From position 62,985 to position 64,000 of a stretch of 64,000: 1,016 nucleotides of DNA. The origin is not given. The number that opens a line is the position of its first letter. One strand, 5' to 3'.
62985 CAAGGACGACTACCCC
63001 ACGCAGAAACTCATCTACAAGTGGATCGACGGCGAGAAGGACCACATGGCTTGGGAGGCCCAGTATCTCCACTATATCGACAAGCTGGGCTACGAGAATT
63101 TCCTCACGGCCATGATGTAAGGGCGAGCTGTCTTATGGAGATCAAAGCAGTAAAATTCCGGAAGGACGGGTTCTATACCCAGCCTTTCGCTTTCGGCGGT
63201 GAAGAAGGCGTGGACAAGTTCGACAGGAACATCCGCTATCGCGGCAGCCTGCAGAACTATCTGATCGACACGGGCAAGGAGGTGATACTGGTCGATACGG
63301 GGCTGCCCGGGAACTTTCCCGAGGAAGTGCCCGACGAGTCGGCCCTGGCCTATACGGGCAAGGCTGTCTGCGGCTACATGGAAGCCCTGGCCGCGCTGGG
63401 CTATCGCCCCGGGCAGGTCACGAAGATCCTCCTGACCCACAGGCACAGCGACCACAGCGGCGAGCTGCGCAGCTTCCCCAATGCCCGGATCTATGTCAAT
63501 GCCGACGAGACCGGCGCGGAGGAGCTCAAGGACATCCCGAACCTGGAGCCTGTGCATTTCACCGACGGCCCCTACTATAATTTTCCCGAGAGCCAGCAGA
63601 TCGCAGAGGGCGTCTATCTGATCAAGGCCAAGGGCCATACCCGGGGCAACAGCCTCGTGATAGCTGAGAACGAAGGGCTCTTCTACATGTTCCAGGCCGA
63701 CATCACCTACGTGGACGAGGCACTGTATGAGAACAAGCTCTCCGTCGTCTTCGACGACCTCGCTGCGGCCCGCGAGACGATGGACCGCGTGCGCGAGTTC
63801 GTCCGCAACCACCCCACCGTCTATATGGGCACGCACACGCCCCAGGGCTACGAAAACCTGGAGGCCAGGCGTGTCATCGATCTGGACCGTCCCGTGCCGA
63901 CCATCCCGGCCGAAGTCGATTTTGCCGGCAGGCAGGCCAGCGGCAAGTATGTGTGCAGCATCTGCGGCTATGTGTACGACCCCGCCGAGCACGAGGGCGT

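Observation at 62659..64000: Ferritin-like protein with altered metal ligands followed by an MBL-hydrolase/rubredoxin fusion under a divergent AraC regulator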

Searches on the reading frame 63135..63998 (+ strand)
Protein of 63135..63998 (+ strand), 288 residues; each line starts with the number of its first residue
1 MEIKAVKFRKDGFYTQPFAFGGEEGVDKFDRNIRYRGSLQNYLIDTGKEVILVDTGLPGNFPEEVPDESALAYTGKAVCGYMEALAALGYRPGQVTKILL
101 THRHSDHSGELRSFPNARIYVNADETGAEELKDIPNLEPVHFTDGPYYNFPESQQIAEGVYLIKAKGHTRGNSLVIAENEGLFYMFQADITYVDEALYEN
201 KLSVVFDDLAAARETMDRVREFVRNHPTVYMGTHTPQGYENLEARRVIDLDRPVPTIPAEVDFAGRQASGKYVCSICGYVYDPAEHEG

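Call 6: search_protein_families(library=pfam, proteins=[window:63135-63998:+], max_evalue=0.1)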
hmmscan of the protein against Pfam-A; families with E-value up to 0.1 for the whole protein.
window:63135-63998:+ (288 aa): 5 families
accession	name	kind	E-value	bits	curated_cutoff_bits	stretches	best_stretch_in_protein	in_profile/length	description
PF00753.33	Lactamase_B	-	3.1e-13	50.5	22.7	1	42-121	9-70/196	Metallo-beta-lactamase superfamily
PF00301.25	Rubredoxin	-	0.00084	19.8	23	1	271-285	1-15/47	Rubredoxin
PF12706.13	Lactamase_B_2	-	0.025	14.6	27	1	92-129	28-68/200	Beta-lactamase superfamily domain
PF21349.2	RUBY_RBDX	-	0.037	13.9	26.5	0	272-282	1-11/30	Rubrerythrin, rubredoxin-like domain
PF07931.18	CPT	-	0.05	13.9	22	1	195-245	75-124/172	Chloramphenicol phosphotransferase-like protein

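Call 8: search_protein_families(library=ncbifam, proteins=[window:63135-63998:+], max_evalue=0.1)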
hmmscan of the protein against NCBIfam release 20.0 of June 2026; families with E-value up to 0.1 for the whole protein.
window:63135-63998:+ (288 aa): 23 families
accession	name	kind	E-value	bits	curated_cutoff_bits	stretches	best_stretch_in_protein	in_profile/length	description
NF045699.1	AHLLactAiiA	equivalog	1.8e-18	66.6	375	1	41-238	36-241/251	quorum-quenching N-acyl homoserine lactonase AiiA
NF047925.1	pyridox_lacton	equivalog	4.7e-12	46.3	325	2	151-242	168-260/268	4-pyridoxolactonase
NF047979.1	lactonase_AidB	equivalog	1.3e-09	37.8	360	1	74-125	73-129/271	AidB family quorum-quenching N-acyl homoserine lactonase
NF047919.1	lactonase_YtnP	equivalog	9.1e-09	34.9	425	1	41-208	49-226/274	YtnP family quorum-quenching lactonase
NF045700.1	AHLLactAttM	equivalog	3.8e-08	33.2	390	1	80-125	79-124/257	AttM family quorum-quenching N-acyl homoserine lactonase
NF012229.1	bla_class_B_core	domain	2.8e-06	27.5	100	1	85-175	45-136/139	metallo-beta-lactamase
NF033105.1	bla_subclass_B3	equivalog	8.5e-06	25.2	240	1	85-118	52-88/257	subclass B3 metallo-beta-lactamase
NF045768.1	RubredRD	equivalog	4.3e-05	23.5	90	1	271-285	3-17/54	rubredoxin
NF047976.1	lactonase_AhlS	equivalog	6.5e-05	22.2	475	1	68-126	77-135/276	AhlS family quorum-quenching N-acyl homoserine lactonase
NF033088.2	bla_subclass_B1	equivalog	0.00094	18.9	200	1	94-183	68-154/217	subclass B1 metallo-beta-lactamase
NF000439.2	blaAIM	exception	0.0035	17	675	1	74-115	76-117/303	AIM family subclass B3 metallo-beta-lactamase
TIGR03413.1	GSH_gloB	equivalog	0.0045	16.4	200.8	1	89-180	38-119/248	hydroxyacylglutathione hydrolase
NF040874.1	blaPJM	exception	0.011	15.3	630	1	74-115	76-117/301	PJM family subclass B3 metallo-beta-lactamase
NF041257.1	GntH_guanitoxin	equivalog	0.014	14.3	333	1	80-113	53-86/374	guanitoxin biosynthesis MBL fold metallo-hydrolase GntH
NF047974.1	blaCOR_B1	exception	0.016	14.5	450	1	95-244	100-238/245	COR family subclass B1 metallo-beta-lactamase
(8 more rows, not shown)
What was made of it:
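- On AiiA-type MBL lactonase: 66.6 bits against a cut-off of 375 (call 8).
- NCBIfam best hit is AiiA, 1.8e-18 (call 8).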

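Call 22: search_solved_structures(query=window:63135-63923:+, max_evalue=0.01, show_alignments=5)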
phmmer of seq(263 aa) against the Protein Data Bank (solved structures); distinct sequences matched with E-value up to 0.01: 29.
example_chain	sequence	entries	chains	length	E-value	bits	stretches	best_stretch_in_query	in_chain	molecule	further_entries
5hif_A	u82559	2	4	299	4.2e-11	46.3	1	37-212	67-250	reconstructed lactonase ancestor, Anc1-MPH | dihydrocoumarin hydrolase, AncDHCH1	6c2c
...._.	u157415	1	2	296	3e-10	43.5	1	36-201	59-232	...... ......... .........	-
8zu5_A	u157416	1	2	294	4.8e-10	42.8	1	36-201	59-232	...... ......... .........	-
1p9e_A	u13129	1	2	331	1.6e-09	41.1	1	36-199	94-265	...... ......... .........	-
4xuk_A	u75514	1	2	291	1.3e-08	38.1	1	37-126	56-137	Putative hydrolase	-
2a7m_A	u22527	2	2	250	2e-08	37.5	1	42-233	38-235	N-acyl homoserine lactone hydrolase | N-acyl homoserine lactonase AiiA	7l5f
5eh9_A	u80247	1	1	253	2.1e-08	37.4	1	42-233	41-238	N-acyl homoserine lactonase AiiA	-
3dha_A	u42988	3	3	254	2.1e-08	37.4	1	42-233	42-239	N-Acyl Homoserine Lactone Hydrolase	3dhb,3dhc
4j5f_A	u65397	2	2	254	2.6e-08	37.1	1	42-233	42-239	N-acyl homoserine lactonase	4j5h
2br6_A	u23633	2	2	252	3e-08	36.9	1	42-233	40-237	AIIA-LIKE PROTEIN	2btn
5eht_A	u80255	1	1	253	3.1e-08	36.9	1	42-234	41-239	N-acyl homoserine lactonase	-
4le6_A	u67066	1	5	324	2.7e-07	33.8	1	39-123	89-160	Organophosphorus hydrolase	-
4o98_A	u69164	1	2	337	5.5e-07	32.8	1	39-123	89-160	organophosphorus hydrolase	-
8x78_L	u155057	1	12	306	8.7e-07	32.1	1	83-126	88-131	Glyoxylase, beta-lactamase superfamily II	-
2r2d_A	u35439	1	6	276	3.2e-06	30.3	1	42-126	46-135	Zn-dependent hydrolases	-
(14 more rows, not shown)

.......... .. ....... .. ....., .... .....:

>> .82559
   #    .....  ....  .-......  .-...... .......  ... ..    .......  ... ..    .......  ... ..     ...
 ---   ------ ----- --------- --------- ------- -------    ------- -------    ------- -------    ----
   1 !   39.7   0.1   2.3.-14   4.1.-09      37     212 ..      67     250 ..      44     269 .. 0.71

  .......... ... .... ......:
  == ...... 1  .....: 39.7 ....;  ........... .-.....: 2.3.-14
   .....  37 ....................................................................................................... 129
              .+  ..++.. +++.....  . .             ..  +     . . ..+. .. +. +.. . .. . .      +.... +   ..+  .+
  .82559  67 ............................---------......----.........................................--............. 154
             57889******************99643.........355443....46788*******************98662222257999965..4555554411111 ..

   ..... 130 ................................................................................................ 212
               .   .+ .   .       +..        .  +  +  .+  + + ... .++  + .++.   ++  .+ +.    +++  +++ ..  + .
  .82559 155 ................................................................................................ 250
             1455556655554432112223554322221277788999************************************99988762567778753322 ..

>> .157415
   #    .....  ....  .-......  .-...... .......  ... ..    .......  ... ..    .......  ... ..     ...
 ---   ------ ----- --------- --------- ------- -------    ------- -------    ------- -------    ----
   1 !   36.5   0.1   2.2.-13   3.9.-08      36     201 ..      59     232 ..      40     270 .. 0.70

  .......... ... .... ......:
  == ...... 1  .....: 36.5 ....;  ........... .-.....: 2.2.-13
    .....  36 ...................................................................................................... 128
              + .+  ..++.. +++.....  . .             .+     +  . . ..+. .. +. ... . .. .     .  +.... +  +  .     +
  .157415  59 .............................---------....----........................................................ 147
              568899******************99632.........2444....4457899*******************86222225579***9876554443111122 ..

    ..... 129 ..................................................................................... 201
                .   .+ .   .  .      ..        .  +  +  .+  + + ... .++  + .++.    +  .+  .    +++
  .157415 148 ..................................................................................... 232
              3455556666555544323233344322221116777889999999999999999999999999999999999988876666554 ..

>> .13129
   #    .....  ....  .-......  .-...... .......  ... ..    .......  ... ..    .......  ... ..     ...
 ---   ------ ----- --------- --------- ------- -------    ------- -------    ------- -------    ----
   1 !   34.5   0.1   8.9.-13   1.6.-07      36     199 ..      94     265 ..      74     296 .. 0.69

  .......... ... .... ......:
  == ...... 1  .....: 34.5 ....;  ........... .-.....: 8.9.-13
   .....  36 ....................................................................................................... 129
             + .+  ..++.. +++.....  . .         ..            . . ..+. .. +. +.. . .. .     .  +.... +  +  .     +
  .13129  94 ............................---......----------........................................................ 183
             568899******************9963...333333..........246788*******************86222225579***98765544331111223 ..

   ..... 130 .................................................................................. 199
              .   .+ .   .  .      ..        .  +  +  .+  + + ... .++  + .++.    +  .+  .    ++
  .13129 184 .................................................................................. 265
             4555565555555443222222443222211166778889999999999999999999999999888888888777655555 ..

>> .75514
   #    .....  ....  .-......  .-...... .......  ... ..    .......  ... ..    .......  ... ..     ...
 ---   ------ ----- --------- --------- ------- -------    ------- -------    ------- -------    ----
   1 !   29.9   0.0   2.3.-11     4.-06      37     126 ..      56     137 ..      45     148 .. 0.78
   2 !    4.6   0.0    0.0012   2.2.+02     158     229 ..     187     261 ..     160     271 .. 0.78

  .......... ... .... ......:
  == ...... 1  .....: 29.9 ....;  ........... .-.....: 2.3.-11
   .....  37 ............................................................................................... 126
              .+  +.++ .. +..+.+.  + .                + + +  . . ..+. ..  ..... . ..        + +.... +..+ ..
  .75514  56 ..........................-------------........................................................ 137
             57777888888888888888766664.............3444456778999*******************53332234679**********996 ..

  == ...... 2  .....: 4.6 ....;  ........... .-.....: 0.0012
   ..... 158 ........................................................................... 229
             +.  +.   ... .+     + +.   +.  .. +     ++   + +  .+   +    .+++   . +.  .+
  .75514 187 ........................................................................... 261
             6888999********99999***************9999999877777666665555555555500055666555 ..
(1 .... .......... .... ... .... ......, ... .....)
